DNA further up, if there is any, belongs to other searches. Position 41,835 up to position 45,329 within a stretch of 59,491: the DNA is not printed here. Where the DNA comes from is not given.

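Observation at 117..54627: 45-gene, ~54.5-kb co-directional envelope-glycan super-locus dominated by GT-C-type membrane glycosyltransferases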

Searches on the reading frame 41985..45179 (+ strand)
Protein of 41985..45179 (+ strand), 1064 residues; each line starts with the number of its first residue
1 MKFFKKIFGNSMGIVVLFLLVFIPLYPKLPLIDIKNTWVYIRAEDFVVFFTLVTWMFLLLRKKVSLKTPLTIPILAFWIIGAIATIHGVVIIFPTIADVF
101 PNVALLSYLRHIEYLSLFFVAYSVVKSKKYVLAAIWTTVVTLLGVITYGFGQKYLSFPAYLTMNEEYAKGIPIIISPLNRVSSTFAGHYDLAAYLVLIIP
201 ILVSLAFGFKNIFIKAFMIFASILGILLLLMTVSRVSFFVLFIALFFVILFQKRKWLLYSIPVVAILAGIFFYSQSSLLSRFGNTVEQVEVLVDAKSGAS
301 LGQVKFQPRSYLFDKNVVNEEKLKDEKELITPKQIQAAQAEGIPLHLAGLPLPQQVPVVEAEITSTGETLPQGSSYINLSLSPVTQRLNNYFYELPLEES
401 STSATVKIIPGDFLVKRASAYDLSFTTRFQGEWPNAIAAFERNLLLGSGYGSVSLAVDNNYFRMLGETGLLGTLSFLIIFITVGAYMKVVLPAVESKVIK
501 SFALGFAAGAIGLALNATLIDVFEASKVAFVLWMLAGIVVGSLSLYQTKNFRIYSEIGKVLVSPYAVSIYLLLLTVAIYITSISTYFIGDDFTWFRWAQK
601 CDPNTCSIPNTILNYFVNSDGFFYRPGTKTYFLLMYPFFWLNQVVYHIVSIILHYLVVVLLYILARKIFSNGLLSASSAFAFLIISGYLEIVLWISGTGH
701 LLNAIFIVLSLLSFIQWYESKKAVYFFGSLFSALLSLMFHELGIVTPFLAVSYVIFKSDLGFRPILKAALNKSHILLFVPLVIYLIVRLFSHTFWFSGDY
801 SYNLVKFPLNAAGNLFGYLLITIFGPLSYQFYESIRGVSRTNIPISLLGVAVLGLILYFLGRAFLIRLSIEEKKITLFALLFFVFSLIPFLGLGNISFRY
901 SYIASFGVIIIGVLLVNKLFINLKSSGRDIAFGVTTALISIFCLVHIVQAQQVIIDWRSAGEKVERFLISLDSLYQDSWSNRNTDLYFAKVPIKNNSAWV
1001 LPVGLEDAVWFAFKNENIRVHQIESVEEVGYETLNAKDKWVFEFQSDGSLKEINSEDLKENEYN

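Call 7: search_protein_families(library=pfam, proteins=[window:41985-45179:+], max_evalue=0.01)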
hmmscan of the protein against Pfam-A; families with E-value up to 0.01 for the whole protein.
window:41985-45179:+ (1064 aa): 1 family
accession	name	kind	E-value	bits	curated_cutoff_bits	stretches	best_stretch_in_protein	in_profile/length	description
PF04932.20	Wzy_C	-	0.00092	19.5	31.7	1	220-294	1-75/149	O-Antigen ligase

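Call 11: search_protein_families(library=ncbifam, proteins=[window:41985-45179:+], max_evalue=1)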
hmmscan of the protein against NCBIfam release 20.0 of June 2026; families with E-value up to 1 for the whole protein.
window:41985-45179:+ (1064 aa): 0 families

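Call 15: search_solved_structures(query=window:41985-45179:+, max_evalue=1)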
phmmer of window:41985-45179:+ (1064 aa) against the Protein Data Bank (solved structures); distinct sequences matched with E-value up to 1: 0.

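Call 27: find_homologous_proteins(query=window:41985-45179:+)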
Query window:41985-45179:+ (1064 aa): 1526 proteins with E <= 0.001 among 8000 candidates; the best 120 are listed.
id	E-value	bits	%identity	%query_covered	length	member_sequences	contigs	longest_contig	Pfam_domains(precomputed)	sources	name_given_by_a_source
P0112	0.0e+0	2281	100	99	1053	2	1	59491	-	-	-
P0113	0.0e+0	1809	77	100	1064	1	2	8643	-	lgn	-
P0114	0.0e+0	1582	67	100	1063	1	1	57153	-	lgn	-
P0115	0.0e+0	1497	64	99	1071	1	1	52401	-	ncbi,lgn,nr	ncbi:MAG: O-antigen ligase family protein [Candidatus Levybacteria bacterium]|nr:O-antigen ligase fa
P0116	0.0e+0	1492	64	99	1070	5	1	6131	-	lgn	-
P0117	0.0e+0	1471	64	100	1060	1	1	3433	-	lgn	-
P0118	0.0e+0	1455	62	100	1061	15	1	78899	-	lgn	-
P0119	0.0e+0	1451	62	99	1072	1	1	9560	-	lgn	-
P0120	0.0e+0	1447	62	100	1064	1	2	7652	-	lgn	-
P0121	0.0e+0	1446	62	100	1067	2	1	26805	-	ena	-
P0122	0.0e+0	1434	63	98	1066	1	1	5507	-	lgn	-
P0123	0.0e+0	1433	62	99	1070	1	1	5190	-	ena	-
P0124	0.0e+0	1425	62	99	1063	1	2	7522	-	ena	-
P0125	0.0e+0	1420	62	100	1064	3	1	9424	-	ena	-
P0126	0.0e+0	1415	61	99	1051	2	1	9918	-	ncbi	-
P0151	0.0e+0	1243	54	99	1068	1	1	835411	-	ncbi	-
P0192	0.0e+0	1189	53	100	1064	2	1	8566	-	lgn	-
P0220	0.0e+0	1172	53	99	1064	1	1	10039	-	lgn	-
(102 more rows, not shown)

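Call 29: find_encoding_contigs(protein=P0115, flank=10000, max_places=1)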
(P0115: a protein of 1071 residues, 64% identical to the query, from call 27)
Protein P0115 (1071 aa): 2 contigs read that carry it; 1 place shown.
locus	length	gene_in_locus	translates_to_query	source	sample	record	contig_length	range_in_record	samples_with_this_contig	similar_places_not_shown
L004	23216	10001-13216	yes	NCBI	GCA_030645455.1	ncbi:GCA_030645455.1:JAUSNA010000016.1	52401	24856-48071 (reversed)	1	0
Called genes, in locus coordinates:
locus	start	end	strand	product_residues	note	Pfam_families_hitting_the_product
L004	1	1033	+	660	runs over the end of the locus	-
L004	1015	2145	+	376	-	PF00106:adh_short (weak), PF01073:3Beta_HSD, PF01370:Epimerase, PF02719:Polysacc_synt_2 (weak), PF07993:NAD_binding_4, PF16363:GDP_Man_Dehyd, PF01370:Epimerase, PF16363:GDP_Man_Dehyd, +2 more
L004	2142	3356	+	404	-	PF00534:Glycos_transf_1, PF13692:Glyco_trans_1_4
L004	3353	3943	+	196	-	PF01209:Ubie_methyltran, PF13489:Methyltransf_23, PF07021:MetW (weak), PF13847:Methyltransf_31, PF08241:Methyltransf_11, PF08242:Methyltransf_12, PF13649:Methyltransf_25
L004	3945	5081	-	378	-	PF00534:Glycos_transf_1, PF13692:Glyco_trans_1_4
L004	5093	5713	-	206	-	PF01209:Ubie_methyltran, PF13489:Methyltransf_23, PF05219:DREV (weak), PF05175:MTS, PF13847:Methyltransf_31, PF08241:Methyltransf_11, PF08242:Methyltransf_12, PF13649:Methyltransf_25, +1 more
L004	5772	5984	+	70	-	-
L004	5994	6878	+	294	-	-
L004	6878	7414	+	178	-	PF13439:Glyco_transf_4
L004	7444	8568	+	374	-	PF13439:Glyco_transf_4, PF20706:GT4-conflict, PF00534:Glycos_transf_1, PF13692:Glyco_trans_1_4, PF13524:Glyco_trans_1_2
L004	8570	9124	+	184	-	PF00132:Hexapep, PF14602:Hexapep_2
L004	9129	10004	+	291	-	PF00535:Glycos_transf_2, PF10111:Glyco_tranf_2_2 (weak), PF13641:Glyco_tranf_2_3, PF13632:Glyco_trans_2_3 (weak), PF02709:Glyco_transf_7C (weak)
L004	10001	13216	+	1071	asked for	-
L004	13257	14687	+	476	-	PF02366:PMT, PF13231:PMT_2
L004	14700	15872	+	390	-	PF13439:Glyco_transf_4, PF00534:Glycos_transf_1, PF13692:Glyco_trans_1_4, PF13524:Glyco_trans_1_2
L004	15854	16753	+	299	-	PF13641:Glyco_tranf_2_3, PF00535:Glycos_transf_2, PF10111:Glyco_tranf_2_2 (weak), PF13632:Glyco_trans_2_3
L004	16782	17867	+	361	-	PF13439:Glyco_transf_4, PF20706:GT4-conflict, PF00534:Glycos_transf_1, PF13692:Glyco_trans_1_4, PF13524:Glyco_trans_1_2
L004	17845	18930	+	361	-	PF13439:Glyco_transf_4 (weak), PF00534:Glycos_transf_1, PF13692:Glyco_trans_1_4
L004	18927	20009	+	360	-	PF00483:NTP_transferase, PF22640:ManC_GMP_beta-helix (weak)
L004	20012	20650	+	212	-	PF02397:Bac_transf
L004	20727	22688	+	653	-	PF13196:DUF4012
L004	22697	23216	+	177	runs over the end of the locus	PF11967:RecO_N, PF02565:RecO_C (weak)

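Call 30: find_encoding_contigs(protein=P0151, flank=10000, max_places=1)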
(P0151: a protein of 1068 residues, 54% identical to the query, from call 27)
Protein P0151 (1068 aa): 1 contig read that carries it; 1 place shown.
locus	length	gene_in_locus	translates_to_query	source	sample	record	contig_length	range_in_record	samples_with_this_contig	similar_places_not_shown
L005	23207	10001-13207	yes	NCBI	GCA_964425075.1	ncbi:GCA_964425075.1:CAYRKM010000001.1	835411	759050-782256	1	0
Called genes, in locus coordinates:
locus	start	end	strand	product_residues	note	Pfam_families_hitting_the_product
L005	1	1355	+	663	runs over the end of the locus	-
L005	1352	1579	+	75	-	-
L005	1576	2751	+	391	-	PF01041:DegT_DnrJ_EryC1, PF01053:Cys_Met_Meta_PP (weak)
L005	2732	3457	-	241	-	PF00535:Glycos_transf_2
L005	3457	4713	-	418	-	PF02558:ApbA (faint), PF03446:NAD_binding_2 (faint), PF03721:UDPG_MGDP_dh_N, PF03807:F420_oxidored (faint), PF00984:UDPG_MGDP_dh, PF03720:UDPG_MGDP_dh_C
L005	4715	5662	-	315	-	PF01073:3Beta_HSD, PF01370:Epimerase, PF02719:Polysacc_synt_2 (weak), PF04321:RmlD_sub_bind, PF05368:NmrA (weak), PF07993:NAD_binding_4 (faint), PF13460:NAD_binding_10, PF16363:GDP_Man_Dehyd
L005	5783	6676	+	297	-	-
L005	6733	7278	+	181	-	PF13439:Glyco_transf_4 (weak)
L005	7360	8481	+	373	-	PF13439:Glyco_transf_4 (weak), PF20706:GT4-conflict, PF00534:Glycos_transf_1, PF13692:Glyco_trans_1_4, PF13524:Glyco_trans_1_2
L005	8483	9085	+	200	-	PF25087:GMPPB_C (faint), PF00132:Hexapep, PF14602:Hexapep_2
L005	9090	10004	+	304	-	PF00535:Glycos_transf_2, PF13641:Glyco_tranf_2_3, PF13632:Glyco_trans_2_3 (weak)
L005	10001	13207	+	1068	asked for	-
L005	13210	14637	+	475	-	PF13231:PMT_2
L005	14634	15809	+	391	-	PF13439:Glyco_transf_4, PF00534:Glycos_transf_1, PF13692:Glyco_trans_1_4, PF13524:Glyco_trans_1_2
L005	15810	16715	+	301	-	PF00535:Glycos_transf_2, PF13641:Glyco_tranf_2_3, PF13632:Glyco_trans_2_3 (weak)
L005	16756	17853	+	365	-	PF13439:Glyco_transf_4, PF00534:Glycos_transf_1, PF13692:Glyco_trans_1_4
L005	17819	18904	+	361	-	PF00534:Glycos_transf_1, PF13692:Glyco_trans_1_4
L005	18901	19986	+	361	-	PF00483:NTP_transferase, PF22640:ManC_GMP_beta-helix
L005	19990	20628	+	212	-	PF02397:Bac_transf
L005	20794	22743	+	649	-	PF13196:DUF4012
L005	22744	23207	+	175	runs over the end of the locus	PF11967:RecO_N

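Call 38: search_solved_structures(query=A2, max_evalue=10)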
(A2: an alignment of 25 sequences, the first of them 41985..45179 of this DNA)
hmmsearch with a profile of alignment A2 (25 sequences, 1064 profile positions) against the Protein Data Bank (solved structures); distinct sequences matched with E-value up to 10: 2.
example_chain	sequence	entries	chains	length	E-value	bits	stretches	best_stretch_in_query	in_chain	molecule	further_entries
4j75_A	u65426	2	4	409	0.6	11.4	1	979-1054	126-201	Tryptophanyl-tRNA synthetase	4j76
4jfa_A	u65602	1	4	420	0.63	11.4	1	979-1054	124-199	Tryptophan--tRNA ligase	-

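Call 51: predict_structure(alignment_id=A3)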
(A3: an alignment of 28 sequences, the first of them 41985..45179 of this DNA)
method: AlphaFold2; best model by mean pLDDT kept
length: 1064 residues; sequences in the alignment: 28
mean_pLDDT: 76.6   pTM: 0.76
mean pLDDT of the five models: 76.6, 75.9, 72.6, 66.3, 65.5
residues with pLDDT >= 90: 147; 70-90: 645; 50-70: 186; < 50: 86
segments of 3 or more residues with pLDDT < 50: 1-4, 35-39, 160-186, 275-284, 323-327, 363-372, 424-433, 797-799
pLDDT, mean of each block of 10 residues (from residue 1): 53 78 66 47 60 71 69 82 72 55 65 79 83 89 82 64 39 36 52 87 91 90 85 72 86 77 70 52 59 83 81 70 51 71 68 78 38 63 84 67 71 83 47 53 71 56 74 83 86 88 92 77 64 90 82 79 86 88 83 84 72 75 72 82 87 94 93 90 85 82 93 92 89 86 85 84 72 83 80 55 68 84 83 77 76 82 84 91 88 70 90 91 88 88 87 87 90 86 88 83 85 86 84 82 90 77 49
secondary structure, 60 per line:
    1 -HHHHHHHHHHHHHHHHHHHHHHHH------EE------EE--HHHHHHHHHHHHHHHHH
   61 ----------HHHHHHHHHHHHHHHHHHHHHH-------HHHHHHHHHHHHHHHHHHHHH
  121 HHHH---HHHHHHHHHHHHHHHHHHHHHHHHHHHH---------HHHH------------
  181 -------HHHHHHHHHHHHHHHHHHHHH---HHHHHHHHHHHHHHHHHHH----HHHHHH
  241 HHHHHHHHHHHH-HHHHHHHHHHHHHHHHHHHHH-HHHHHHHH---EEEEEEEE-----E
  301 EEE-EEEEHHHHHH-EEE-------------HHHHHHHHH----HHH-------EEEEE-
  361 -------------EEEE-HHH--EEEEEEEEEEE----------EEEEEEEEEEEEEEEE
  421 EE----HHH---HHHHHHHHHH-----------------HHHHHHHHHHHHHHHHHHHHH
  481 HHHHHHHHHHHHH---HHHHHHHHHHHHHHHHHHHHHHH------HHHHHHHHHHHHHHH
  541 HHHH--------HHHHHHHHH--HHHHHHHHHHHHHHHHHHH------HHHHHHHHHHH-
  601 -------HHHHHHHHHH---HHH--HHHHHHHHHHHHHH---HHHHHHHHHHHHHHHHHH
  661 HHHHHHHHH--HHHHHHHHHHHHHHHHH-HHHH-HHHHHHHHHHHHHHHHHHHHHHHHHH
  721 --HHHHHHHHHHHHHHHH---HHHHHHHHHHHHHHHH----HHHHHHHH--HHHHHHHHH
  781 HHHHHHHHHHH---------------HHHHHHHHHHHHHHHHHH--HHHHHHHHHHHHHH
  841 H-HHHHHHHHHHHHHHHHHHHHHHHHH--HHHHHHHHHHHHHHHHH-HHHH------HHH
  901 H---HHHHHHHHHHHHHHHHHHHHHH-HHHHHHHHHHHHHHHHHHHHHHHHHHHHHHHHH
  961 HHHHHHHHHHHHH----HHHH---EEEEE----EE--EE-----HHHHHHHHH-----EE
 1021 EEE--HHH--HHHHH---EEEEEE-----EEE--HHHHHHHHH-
elements in order (helices of 4 or more, strands of 3 or more residues): H2-25 H44-60 H71-92 H100-124 H128-155 H165-168 H188-208 H212-230 H235-252 H254-274 H276-283 E287-294 E300-303 E305-308 H309-314 E316-318 H332-340 E355-359 E374-377 E384-394 E405-422 H433-442 H460-493 H497-519 H526-544 H553-561 H564-582 H589-599 H608-617 H626-639 H643-669 H672-688 H690-693 H695-720 H723-738 H742-757 H762-769 H772-791 H807-824 H827-841 H843-867 H870-886 H888-891 H898-901 H905-926 H928-973 H978-981 E985-989 H1005-1013 E1019-1023 H1031-1035 E1039-1044 E1050-1052 H1055-1063

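Call 53: fold_search(model_id=the predicted structure, library=pdb)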
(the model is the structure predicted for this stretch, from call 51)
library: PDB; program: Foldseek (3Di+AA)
matches with E <= 10: 152; with E <= 0.001: 0
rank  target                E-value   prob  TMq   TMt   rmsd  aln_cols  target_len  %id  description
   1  7oci_F                2.4e-03  1.00  0.27  0.41  11.7       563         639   12  Cryo-EM structure of yeast Ost6p containing oligosaccharyltransferase complex (released 2022-02-16)
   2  9n9j_I                5.5e-03  1.00  0.26  0.38  15.1       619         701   11  Structure of a GRP94 folding intermediate engaged with a CCDC134- and FKBP11-bound secretory translocon (released 2025-11-19)
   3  8agc_A                7.6e-03  1.00  0.25  0.36  13.8       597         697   12  Structure of yeast oligosaccharylransferase complex with lipid-linked oligosaccharide and non-acceptor peptide bound (released 2022-12-07)
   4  8b6l_I                7.9e-03  1.00  0.26  0.37  15.2       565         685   10  Subtomogram average of the human Sec61-TRAP-OSTA-translocon (released 2022-12-07)
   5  6s7t_A                1.0e-02  1.00  0.26  0.37  12.0       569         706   10  Cryo-EM structure of human oligosaccharyltransferase complex OST-B (released 2019-12-18)
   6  7tpg_B                2.1e-02  1.00  0.27  0.64   9.6       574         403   12  Single-Particle Cryo-EM Structure of the WaaL O-antigen ligase in its ligand bound state (released 2022-04-06)
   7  8pn9_A                2.2e-02  1.00  0.25  0.37  13.3       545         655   11  Structure of human oligosaccharyltransferase OST-A complex bound to NGI-1 (released 2024-05-08)
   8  5ogl_A                3.6e-02  1.00  0.24  0.34  11.4       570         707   14  Structure of bacterial oligosaccharyltransferase PglB in complex with an acceptor peptide and an lipid-linked oligosac (released 2017-10-25)
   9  6s7o_A                3.8e-02  1.00  0.27  0.41  13.2       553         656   10  Cryo-EM structure of human oligosaccharyltransferase complex OST-A (released 2019-12-18)
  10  8age_A                4.1e-02  1.00  0.26  0.40  13.2       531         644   11  Structure of yeast oligosaccharylransferase complex with acceptor peptide bound (released 2022-12-07)
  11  8imx_U                4.6e-02  0.99  0.18  0.35  13.9       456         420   11  Cryo-EM structure of GPI-T with a chimeric GPI-anchored protein (released 2023-08-16)
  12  3rce_A                5.7e-02  1.00  0.24  0.35  10.7       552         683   14  Bacterial oligosaccharyltransferase PglB (released 2011-06-15)
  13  6gxc_A                8.5e-02  0.99  0.25  0.34  11.1       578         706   13  Bacterial oligosaccharyltransferase PglB in complex with an inhibitory peptide and a reactive lipid-linked oligosaccha (released 2018-11-14)
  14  9wno_A                1.1e-01  0.98  0.19  0.43  14.2       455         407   13  Cryo-EM structure of Candida glabrata GPI mannosyltransferase I bound to Dol-P-Man (released 2025-12-03)
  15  9i5k_A                1.3e-01  1.00  0.23  0.45   9.9       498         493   13  Structure of the Chaetomium thermophilum Pmt4 homodimer (C2 symmetry) (released 2025-12-24)
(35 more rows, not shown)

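Call 78: find_encoding_contigs(protein=P0114, flank=10000, max_places=1)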
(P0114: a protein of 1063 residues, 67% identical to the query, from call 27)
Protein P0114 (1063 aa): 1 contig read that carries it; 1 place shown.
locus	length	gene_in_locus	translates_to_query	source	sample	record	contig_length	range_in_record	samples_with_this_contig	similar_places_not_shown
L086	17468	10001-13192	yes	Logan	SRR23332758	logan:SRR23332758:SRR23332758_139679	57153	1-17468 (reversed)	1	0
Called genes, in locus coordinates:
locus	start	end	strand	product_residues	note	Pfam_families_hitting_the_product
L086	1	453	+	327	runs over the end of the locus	PF01370:Epimerase, PF05368:NmrA (weak), PF01073:3Beta_HSD, PF07993:NAD_binding_4 (faint), PF16363:GDP_Man_Dehyd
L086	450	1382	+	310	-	-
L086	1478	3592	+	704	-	-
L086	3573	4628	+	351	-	-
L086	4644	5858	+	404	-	PF01053:Cys_Met_Meta_PP (weak), PF01041:DegT_DnrJ_EryC1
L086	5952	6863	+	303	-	-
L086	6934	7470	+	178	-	PF13439:Glyco_transf_4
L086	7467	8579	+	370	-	PF20706:GT4-conflict, PF00534:Glycos_transf_1, PF13692:Glyco_trans_1_4, PF13524:Glyco_trans_1_2 (faint)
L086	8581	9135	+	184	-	PF25084:LbH_EIF2B (faint), PF25087:GMPPB_C (faint), PF00132:Hexapep, PF14602:Hexapep_2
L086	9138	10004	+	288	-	PF00535:Glycos_transf_2, PF13641:Glyco_tranf_2_3, PF13632:Glyco_trans_2_3, PF02709:Glyco_transf_7C (faint)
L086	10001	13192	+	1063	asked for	-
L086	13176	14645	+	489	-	PF02366:PMT, PF13231:PMT_2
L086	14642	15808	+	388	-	PF13439:Glyco_transf_4 (weak), PF00534:Glycos_transf_1, PF13692:Glyco_trans_1_4, PF13524:Glyco_trans_1_2 (weak)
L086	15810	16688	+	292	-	PF00535:Glycos_transf_2, PF10111:Glyco_tranf_2_2, PF13641:Glyco_tranf_2_3, PF13632:Glyco_trans_2_3 (weak)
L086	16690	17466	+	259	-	?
